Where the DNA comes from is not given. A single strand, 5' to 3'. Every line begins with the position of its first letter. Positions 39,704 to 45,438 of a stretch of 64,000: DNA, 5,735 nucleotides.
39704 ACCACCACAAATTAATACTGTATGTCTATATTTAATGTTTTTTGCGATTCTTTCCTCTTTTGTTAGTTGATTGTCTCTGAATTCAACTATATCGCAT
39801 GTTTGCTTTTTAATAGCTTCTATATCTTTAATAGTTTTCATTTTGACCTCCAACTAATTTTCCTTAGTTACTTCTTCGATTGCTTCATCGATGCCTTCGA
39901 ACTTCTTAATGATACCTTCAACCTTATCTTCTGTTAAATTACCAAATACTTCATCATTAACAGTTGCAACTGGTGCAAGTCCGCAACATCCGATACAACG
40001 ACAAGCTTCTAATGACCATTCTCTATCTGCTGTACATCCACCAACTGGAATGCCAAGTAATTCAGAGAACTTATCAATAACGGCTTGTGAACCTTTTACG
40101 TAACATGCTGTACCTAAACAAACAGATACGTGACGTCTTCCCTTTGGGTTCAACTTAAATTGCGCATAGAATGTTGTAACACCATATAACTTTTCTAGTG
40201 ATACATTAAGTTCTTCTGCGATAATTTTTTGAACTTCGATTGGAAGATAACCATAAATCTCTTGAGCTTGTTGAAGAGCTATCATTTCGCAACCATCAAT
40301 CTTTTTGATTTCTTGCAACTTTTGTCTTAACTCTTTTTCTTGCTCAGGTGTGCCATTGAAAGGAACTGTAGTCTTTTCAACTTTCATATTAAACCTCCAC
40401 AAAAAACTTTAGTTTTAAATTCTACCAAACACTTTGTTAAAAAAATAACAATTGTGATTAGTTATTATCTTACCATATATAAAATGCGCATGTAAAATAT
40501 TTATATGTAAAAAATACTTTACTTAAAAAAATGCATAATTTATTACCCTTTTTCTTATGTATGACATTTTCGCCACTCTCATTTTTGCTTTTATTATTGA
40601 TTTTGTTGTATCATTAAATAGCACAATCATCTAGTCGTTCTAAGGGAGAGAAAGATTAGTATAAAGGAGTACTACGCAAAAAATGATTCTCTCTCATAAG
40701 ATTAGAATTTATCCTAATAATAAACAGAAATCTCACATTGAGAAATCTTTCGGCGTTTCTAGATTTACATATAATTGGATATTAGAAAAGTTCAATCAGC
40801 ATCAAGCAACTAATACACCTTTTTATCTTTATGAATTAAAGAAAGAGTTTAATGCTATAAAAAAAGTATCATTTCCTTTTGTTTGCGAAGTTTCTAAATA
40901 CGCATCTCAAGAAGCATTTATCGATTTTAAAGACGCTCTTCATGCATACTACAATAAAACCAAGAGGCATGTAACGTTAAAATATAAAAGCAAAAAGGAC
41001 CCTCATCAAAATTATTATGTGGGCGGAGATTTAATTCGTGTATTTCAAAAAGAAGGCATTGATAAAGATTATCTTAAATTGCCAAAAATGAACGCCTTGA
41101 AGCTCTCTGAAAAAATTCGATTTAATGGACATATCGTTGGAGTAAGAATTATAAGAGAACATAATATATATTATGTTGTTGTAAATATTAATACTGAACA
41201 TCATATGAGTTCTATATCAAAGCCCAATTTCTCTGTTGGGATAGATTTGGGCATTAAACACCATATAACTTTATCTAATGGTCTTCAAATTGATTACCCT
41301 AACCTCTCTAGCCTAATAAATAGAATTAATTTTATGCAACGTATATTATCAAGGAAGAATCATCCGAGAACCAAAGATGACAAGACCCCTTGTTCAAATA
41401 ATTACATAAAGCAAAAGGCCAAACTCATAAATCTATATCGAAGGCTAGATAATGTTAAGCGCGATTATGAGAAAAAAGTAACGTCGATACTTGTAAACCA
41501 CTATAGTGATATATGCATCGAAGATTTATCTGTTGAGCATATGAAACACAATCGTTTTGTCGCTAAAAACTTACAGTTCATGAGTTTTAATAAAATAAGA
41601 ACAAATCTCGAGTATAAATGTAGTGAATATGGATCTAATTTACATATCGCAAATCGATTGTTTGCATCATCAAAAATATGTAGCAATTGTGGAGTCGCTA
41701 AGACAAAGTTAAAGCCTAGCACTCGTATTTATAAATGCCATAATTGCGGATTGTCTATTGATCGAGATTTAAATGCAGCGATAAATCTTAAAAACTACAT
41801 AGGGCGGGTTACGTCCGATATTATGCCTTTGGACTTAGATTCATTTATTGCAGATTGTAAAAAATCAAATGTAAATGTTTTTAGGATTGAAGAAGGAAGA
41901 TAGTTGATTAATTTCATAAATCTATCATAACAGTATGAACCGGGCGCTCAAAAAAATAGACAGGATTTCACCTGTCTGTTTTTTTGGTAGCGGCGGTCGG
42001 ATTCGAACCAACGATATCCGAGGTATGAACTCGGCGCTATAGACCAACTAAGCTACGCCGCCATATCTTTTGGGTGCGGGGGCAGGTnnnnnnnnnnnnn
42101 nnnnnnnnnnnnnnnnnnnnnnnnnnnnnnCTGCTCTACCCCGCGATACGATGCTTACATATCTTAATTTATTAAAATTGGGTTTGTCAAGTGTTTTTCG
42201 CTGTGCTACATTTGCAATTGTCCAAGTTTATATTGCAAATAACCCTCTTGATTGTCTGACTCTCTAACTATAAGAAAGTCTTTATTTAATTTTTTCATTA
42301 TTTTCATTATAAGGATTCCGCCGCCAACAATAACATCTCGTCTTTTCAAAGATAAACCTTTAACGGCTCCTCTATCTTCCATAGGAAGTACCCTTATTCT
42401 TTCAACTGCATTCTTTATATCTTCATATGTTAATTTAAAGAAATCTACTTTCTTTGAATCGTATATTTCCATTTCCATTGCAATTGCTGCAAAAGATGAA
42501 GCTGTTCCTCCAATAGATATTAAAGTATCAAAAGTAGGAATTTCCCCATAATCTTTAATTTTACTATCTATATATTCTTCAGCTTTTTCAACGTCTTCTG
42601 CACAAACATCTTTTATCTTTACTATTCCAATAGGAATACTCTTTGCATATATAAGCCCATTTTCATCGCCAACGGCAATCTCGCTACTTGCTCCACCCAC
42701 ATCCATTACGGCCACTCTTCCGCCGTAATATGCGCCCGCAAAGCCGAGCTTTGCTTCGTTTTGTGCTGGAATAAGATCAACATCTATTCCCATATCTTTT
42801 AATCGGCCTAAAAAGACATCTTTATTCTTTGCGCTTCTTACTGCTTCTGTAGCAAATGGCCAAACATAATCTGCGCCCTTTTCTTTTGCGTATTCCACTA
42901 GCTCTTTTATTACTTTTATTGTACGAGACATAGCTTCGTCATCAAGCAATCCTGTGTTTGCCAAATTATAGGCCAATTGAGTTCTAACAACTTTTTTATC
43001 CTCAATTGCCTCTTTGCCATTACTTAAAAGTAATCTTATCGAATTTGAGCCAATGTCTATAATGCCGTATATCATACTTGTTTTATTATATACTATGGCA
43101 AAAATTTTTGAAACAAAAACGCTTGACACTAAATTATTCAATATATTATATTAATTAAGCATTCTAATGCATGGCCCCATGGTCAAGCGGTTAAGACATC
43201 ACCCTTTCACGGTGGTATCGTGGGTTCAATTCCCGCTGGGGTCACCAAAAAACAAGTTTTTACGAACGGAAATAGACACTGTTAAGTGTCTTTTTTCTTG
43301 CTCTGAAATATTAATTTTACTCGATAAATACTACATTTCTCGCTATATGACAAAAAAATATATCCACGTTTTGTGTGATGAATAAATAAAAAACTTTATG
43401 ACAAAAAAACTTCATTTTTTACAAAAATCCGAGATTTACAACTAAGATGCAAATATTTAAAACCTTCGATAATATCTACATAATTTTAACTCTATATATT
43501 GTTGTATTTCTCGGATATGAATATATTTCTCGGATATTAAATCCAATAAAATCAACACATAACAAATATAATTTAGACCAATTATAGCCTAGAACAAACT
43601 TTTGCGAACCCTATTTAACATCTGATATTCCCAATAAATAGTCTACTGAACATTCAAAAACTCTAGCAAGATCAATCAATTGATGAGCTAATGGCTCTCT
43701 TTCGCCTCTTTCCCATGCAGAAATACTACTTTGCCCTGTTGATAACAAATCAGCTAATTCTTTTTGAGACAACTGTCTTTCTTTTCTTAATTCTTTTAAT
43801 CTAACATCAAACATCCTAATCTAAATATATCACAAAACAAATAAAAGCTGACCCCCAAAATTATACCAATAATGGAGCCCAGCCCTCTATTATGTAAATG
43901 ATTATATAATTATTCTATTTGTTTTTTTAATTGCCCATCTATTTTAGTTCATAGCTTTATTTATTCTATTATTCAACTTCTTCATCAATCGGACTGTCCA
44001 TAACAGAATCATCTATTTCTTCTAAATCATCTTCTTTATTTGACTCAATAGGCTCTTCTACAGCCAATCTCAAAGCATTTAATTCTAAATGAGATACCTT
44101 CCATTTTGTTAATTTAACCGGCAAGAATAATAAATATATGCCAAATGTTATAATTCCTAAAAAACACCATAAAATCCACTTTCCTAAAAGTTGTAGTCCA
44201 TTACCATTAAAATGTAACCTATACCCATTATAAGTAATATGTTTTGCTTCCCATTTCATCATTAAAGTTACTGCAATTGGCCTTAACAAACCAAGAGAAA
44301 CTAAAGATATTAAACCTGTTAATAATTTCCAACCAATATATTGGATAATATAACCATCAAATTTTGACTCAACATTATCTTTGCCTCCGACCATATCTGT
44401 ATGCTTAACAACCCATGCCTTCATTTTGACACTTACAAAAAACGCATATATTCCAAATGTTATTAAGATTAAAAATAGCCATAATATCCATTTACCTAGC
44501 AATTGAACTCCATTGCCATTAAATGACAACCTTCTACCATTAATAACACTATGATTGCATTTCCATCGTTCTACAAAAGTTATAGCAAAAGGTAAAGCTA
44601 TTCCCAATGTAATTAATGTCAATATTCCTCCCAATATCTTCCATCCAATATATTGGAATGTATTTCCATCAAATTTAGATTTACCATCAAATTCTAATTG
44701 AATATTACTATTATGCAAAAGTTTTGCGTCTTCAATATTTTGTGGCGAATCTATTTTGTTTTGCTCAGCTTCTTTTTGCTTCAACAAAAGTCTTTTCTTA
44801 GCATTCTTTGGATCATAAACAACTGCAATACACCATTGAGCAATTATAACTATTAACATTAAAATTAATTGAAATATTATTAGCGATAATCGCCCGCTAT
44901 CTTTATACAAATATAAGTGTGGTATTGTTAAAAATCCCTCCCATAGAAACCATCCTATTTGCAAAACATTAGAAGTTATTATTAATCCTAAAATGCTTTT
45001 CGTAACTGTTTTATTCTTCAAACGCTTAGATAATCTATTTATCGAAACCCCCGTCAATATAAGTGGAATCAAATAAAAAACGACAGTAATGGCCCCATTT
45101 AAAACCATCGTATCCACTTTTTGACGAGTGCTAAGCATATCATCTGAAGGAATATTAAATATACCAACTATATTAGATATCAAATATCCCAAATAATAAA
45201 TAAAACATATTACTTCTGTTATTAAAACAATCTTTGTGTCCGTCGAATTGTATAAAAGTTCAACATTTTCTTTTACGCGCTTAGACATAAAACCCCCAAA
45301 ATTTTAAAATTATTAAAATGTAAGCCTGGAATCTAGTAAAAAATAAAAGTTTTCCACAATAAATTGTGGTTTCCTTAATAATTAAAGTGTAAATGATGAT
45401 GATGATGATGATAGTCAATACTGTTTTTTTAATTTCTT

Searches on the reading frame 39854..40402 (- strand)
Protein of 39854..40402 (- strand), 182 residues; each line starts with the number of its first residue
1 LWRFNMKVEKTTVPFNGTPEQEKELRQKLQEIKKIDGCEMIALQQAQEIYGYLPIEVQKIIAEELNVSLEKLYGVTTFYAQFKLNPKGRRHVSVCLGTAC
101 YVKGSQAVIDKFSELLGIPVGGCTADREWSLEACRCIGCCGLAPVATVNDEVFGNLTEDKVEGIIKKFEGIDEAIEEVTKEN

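Call 9: search_protein_families(library=pfam, proteins=[window:39854-40402:-], max_evalue=0.01)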
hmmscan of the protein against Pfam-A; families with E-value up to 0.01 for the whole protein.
window:39854-40402:- (182 aa): 1 family
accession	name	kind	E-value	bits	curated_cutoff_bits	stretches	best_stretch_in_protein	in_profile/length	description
PF01257.25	2Fe-2S_thioredx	-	6.5e-44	149.7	24.8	1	35-168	11-144/145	Thioredoxin-like [2Fe-2S] ferredoxin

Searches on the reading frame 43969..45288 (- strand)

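Call 8: search_protein_families(library=pfam, proteins=[window:43969-45288:-], max_evalue=0.01)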
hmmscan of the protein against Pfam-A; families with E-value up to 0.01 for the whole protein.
window:43969-45288:- (439 aa): 2 families
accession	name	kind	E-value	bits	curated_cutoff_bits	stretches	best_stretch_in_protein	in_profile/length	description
PF05987.18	DUF898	-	5.9e-14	52.4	28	1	205-404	5-167/336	Bacterial protein of unknown function (DUF898)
PF20403.5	DUF6693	-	6.6e-11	42.8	31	2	261-336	9-86/104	Family of unknown function (DUF6693)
